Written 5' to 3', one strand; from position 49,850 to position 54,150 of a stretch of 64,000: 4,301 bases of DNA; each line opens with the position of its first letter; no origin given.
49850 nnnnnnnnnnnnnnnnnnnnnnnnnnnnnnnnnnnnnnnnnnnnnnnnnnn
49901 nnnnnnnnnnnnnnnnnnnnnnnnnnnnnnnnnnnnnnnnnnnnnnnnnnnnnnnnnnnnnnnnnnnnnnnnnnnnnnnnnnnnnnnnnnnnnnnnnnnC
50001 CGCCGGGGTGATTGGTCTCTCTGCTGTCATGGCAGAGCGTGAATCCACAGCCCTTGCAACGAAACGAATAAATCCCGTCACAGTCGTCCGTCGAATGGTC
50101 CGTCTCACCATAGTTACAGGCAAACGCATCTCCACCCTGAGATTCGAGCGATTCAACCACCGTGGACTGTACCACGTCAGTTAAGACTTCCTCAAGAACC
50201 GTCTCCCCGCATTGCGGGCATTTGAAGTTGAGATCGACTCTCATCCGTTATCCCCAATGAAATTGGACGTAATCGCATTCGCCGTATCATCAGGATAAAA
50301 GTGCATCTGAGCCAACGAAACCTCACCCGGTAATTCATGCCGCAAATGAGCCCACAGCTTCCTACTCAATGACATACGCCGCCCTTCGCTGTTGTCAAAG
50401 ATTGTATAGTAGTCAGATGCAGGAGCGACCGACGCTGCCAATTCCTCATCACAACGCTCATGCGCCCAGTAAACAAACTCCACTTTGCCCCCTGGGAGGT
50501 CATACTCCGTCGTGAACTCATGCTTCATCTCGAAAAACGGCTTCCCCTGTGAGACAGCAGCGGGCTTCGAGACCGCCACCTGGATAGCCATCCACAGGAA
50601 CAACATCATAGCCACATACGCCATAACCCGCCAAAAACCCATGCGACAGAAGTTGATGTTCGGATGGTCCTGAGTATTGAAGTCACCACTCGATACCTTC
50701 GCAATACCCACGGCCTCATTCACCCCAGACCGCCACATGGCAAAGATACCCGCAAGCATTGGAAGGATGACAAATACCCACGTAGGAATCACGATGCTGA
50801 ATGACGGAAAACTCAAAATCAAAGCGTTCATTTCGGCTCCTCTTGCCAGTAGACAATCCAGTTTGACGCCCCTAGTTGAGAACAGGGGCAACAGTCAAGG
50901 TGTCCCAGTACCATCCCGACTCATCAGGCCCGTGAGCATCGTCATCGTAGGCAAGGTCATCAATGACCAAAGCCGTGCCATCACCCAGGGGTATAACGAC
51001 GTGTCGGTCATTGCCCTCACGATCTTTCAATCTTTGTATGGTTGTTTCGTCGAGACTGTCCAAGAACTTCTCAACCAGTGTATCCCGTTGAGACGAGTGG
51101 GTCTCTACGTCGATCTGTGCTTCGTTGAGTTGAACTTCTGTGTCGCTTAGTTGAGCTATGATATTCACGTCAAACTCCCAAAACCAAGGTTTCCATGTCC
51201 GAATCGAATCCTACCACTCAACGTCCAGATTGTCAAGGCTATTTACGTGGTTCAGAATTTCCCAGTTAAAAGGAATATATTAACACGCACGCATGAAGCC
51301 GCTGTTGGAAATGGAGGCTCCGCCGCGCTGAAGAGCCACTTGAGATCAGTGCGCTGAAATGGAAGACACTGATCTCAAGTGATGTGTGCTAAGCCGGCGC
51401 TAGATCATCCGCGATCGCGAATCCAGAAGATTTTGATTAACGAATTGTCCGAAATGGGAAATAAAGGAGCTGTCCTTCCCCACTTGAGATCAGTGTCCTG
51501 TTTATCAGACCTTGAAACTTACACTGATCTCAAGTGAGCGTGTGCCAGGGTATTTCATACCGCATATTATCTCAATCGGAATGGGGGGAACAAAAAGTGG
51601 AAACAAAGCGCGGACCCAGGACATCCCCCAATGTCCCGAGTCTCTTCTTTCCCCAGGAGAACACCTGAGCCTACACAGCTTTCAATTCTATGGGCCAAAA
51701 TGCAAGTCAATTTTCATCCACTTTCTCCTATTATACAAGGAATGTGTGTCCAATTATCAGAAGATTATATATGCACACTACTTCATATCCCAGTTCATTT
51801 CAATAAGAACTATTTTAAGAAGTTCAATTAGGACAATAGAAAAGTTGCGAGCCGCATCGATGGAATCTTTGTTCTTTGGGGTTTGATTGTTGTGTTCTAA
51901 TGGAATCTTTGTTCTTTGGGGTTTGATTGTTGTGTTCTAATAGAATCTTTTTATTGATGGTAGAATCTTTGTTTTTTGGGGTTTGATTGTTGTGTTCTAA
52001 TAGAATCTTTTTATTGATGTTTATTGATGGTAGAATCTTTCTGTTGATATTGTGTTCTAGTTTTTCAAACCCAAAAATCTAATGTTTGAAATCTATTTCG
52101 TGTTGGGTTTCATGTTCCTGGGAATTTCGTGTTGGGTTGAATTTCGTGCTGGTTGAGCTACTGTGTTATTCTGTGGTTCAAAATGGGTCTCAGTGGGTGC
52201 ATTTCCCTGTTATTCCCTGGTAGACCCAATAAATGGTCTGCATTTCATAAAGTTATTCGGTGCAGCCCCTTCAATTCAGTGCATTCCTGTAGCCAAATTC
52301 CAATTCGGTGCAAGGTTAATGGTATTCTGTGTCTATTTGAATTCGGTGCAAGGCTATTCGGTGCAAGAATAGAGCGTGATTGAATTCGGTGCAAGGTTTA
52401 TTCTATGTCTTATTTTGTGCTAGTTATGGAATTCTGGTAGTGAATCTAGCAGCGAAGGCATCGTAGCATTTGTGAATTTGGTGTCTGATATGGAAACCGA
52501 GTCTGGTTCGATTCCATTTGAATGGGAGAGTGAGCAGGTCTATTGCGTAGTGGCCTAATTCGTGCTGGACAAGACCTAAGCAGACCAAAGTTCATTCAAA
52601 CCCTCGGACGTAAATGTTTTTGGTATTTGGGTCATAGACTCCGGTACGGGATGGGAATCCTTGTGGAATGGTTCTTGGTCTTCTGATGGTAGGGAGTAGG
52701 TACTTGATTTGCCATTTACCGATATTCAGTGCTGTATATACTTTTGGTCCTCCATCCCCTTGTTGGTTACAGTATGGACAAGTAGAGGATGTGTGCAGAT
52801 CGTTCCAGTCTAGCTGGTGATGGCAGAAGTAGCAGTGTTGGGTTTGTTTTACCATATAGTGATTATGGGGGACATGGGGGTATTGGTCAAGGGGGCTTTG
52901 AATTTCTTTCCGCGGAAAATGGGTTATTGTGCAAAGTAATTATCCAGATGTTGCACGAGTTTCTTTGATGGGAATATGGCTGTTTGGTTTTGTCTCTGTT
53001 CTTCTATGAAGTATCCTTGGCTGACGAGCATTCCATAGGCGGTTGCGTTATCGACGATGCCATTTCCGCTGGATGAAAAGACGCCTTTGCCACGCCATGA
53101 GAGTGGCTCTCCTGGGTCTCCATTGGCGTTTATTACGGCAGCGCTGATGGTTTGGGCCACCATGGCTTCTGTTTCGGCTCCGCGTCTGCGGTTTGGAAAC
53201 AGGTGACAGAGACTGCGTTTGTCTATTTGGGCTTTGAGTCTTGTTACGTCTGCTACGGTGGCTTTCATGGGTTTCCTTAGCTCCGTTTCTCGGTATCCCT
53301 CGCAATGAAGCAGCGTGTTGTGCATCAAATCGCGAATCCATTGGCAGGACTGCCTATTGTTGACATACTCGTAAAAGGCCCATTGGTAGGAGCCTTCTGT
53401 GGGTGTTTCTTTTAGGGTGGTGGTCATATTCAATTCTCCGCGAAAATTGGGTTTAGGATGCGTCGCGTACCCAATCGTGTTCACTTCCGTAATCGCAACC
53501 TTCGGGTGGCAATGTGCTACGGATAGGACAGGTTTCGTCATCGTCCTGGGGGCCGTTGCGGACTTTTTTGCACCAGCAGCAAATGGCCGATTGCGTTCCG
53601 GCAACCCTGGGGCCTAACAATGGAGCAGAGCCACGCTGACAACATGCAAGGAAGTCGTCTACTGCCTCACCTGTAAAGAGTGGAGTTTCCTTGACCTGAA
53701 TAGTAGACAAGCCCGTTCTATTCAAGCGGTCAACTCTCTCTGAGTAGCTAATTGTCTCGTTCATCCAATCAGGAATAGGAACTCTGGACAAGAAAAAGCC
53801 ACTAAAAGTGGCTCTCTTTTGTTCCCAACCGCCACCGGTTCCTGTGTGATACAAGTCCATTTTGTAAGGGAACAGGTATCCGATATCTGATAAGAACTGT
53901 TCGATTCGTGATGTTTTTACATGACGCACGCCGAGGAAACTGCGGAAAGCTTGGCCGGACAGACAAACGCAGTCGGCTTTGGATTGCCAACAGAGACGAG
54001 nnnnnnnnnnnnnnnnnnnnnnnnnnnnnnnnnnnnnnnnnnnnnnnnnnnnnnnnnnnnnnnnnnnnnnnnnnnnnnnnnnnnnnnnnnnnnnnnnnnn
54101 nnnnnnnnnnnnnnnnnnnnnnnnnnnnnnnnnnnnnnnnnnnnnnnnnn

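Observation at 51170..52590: A 1.4-kb non-coding, repeat-dense region is a candidate replication origin, packaging site or terminal region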

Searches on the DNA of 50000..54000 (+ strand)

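Call 4: search_dna_similar(query=window:50000-54000:+, collection=phages, mode=near)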
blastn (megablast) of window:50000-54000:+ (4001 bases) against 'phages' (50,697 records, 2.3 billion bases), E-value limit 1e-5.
No match.

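Call 15: search_dna_similar(query=window:51170-52590:+, collection=plasmids, mode=distant)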
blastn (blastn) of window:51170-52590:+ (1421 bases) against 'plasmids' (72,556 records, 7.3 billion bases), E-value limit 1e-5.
No match.

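Call 64: search_rna_families(source=window, start=51000, end=53000, threshold=evalue, max_evalue=5)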
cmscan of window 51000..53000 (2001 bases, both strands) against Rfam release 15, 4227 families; matches with E-value up to 5: 8.
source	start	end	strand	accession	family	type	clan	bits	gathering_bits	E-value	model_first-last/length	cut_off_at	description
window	51337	51384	+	RF03803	MIR1886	Gene; miRNA;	-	24.8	62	0.058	1-52/52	no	MIR1886 microRNA precursor family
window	51480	51538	+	RF03803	MIR1886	Gene; miRNA;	-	22.9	62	0.19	1-52/52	no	MIR1886 microRNA precursor family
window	51363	51499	-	RF00074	mir-29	Gene; miRNA;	-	21.8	46.7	0.18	1-70/70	no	mir-29 microRNA precursor family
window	51677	51765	-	RF00108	SNORD116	Gene; snRNA; snoRNA; CD-box;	-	21.1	35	1.5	1-92/92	no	Small nucleolar RNA SNORD116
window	51334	51382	-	RF03803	MIR1886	Gene; miRNA;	-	19.4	62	1.6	1-52/52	no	MIR1886 microRNA precursor family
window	51481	51537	-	RF03803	MIR1886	Gene; miRNA;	-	18.1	62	3.4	1-52/52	no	MIR1886 microRNA precursor family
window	51332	51387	+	RF04201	MIR7510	Gene; miRNA;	-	18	93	3.6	1-79/79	no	MIR7510 microRNA precursor family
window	51665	51884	+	RF02706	TeloSII_ncR30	Gene; sRNA;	-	13.3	86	4.5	1-226/226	no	TeloSII non coding RNA 30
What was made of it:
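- On Known structured non-coding RNA (Rfam): Only sub-threshold miRNA-type hits were found, on the perfect hairpins (call 64).
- There is no Rfam match (call 64).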

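Call 84: search_dna_similar(query=window:51700-52480:+, collection=phages, mode=distant, max_evalue=0.01)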
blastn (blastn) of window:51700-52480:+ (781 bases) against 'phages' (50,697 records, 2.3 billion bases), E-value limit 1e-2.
No match.

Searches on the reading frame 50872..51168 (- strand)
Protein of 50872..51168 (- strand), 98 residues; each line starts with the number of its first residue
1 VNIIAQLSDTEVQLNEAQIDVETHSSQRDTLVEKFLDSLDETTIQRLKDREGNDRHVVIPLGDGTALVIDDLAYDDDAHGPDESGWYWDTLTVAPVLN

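Call 9: search_protein_families(library=phrogs, proteins=[window:50872-51168:-], max_evalue=0.01)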
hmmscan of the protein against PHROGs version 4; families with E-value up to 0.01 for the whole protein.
window:50872-51168:- (98 aa): 0 families

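Call 10: search_protein_families(library=pfam, proteins=[window:50872-51168:-], max_evalue=0.01)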
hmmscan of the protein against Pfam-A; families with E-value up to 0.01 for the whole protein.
window:50872-51168:- (98 aa): 0 families

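Call 26: find_encoding_contigs(protein=window:50872-51168:-, flank=10000, max_places=10)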
Protein window:50872-51168:- (98 aa): 1 contig read that carries it; 1 place shown.
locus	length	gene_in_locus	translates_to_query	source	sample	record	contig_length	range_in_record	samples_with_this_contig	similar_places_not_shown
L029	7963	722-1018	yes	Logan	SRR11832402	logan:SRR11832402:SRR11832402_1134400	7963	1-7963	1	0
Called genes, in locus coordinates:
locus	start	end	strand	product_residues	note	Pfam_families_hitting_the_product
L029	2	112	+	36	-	?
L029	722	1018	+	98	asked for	-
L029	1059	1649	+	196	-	-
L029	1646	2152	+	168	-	-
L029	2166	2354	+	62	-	-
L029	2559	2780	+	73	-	-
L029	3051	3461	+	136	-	-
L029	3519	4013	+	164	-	-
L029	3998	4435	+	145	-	-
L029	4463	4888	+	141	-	-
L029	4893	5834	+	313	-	PF05496:RuvB_N, PF13191:AAA_16 (faint), PF00004:AAA, PF13173:AAA_14 (faint), PF05491:WHD_RuvB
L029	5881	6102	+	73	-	-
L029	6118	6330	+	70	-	-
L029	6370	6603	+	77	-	-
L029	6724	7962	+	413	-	?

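Call 42: find_homologous_proteins(query=window:50872-51168:-)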
Query window:50872-51168:- (98 aa): 2 proteins with E <= 0.001 among 2 candidates.
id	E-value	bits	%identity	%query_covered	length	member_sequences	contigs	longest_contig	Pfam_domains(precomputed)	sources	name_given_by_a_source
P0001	1.2e-57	210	100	100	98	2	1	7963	-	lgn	-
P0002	1.2e-47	178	85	100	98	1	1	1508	-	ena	-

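Call 43: find_encoding_contigs(protein=P0002, flank=10000)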
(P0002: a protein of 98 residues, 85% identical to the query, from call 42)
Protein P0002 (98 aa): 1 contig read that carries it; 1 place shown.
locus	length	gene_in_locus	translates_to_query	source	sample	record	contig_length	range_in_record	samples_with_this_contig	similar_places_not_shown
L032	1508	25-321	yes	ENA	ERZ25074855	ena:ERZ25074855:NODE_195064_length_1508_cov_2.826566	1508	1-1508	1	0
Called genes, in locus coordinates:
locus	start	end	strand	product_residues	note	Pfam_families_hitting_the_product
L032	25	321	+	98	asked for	-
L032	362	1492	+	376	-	-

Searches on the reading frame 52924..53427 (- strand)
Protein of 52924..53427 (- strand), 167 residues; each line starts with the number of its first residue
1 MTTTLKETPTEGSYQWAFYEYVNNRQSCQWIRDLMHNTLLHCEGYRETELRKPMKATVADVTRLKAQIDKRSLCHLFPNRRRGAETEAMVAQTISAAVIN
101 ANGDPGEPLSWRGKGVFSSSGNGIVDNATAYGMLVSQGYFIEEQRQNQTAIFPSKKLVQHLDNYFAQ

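Call 28: find_encoding_contigs(protein=window:52924-53427:-, flank=10000, max_places=10)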
Protein window:52924-53427:- (167 aa): 1 contig read that carries it; 1 place shown.
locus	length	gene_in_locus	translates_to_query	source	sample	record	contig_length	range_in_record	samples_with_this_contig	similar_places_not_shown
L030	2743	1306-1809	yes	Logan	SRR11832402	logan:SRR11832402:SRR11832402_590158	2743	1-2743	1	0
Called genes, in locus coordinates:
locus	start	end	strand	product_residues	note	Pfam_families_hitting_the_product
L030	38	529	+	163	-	-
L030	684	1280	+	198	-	-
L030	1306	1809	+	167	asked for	-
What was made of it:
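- Checked: Public gene calls on identical contigs call nothing there (calls 26, 28).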

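Call 44: find_homologous_proteins(query=window:52924-53427:-)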
Query window:52924-53427:- (167 aa): 1 proteins with E <= 0.001 among 33 candidates.
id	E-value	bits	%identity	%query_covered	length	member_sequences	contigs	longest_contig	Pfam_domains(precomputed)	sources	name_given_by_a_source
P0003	4.0e-109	380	100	100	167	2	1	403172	-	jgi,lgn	jgi:hypothetical protein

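Call 45: find_encoding_contigs(protein=P0003, flank=10000)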
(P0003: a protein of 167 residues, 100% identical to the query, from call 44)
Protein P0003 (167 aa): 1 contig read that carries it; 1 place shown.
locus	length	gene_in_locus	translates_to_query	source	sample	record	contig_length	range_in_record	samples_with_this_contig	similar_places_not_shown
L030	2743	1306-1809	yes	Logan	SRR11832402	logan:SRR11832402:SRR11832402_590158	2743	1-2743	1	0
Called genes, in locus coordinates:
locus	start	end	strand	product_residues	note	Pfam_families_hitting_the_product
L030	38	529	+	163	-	-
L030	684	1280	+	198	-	-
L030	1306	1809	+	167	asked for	-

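Call 46: list_cluster_members(proteins=[P0003, P0001])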
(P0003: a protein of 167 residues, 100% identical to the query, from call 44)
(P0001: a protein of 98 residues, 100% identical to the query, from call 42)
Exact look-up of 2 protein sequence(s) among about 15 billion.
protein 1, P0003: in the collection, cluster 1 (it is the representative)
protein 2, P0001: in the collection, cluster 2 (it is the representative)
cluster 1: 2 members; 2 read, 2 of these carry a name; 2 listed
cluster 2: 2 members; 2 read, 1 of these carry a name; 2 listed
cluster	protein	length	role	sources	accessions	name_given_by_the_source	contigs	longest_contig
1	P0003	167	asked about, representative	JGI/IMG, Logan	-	hypothetical protein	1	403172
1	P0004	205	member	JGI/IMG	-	hypothetical protein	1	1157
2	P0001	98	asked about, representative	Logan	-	-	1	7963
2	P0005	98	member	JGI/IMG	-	hypothetical protein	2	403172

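Call 47: find_encoding_contigs(protein=P0005, flank=10000)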
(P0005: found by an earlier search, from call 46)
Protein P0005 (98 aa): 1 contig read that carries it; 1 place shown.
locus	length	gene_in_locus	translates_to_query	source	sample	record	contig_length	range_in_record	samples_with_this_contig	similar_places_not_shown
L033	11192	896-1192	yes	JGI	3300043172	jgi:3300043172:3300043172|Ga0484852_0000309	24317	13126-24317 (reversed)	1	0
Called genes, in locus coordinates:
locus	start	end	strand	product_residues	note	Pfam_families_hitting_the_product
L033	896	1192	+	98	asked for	-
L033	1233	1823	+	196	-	-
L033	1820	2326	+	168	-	-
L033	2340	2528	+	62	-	-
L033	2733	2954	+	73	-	-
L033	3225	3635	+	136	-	-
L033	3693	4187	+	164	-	-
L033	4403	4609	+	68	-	-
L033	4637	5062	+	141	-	-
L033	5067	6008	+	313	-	PF05496:RuvB_N, PF13191:AAA_16 (faint), PF00004:AAA, PF13173:AAA_14 (faint), PF05491:WHD_RuvB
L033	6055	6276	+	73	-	-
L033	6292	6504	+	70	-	-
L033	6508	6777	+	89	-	-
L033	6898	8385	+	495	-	-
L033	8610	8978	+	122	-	-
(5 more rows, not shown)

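Call 48: find_encoding_contigs(protein=P0004, flank=10000)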
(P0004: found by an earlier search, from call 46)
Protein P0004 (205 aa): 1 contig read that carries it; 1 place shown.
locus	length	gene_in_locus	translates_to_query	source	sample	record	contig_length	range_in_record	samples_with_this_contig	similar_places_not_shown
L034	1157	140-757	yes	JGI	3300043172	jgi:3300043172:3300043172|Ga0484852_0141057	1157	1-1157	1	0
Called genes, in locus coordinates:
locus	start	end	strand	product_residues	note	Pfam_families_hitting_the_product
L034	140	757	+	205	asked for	-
